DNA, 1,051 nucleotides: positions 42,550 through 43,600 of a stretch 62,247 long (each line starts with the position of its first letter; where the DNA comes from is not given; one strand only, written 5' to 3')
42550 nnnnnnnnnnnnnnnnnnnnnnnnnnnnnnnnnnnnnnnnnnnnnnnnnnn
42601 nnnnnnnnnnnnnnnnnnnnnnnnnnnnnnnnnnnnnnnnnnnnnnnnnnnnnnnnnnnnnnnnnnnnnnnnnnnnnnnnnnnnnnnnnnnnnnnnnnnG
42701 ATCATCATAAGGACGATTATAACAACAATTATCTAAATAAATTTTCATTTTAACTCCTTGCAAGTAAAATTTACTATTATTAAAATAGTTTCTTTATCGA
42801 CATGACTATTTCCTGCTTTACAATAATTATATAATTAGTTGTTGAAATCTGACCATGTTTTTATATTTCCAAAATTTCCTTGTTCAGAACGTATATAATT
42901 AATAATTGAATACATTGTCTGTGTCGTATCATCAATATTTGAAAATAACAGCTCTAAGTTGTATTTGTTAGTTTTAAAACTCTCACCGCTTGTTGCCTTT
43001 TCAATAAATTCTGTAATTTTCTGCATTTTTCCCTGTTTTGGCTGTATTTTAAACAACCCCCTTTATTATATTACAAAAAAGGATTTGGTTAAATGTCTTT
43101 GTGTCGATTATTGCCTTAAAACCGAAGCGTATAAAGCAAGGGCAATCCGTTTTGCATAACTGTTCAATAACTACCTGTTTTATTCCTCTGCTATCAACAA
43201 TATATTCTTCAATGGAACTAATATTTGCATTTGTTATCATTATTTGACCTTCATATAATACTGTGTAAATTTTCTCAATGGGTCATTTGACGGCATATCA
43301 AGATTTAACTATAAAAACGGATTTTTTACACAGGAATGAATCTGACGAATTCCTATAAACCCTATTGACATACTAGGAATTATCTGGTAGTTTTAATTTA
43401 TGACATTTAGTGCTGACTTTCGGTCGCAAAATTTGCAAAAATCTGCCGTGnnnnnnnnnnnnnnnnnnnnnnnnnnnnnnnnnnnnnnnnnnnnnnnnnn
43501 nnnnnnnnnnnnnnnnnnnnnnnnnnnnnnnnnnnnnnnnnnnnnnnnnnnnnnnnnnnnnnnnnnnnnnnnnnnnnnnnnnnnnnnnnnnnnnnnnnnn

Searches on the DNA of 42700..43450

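Call 91: search_rna_families(source=window, start=42700, end=43450, threshold=evalue, max_evalue=1)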
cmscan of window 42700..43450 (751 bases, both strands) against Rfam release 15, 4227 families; matches with E-value up to 1: 0.
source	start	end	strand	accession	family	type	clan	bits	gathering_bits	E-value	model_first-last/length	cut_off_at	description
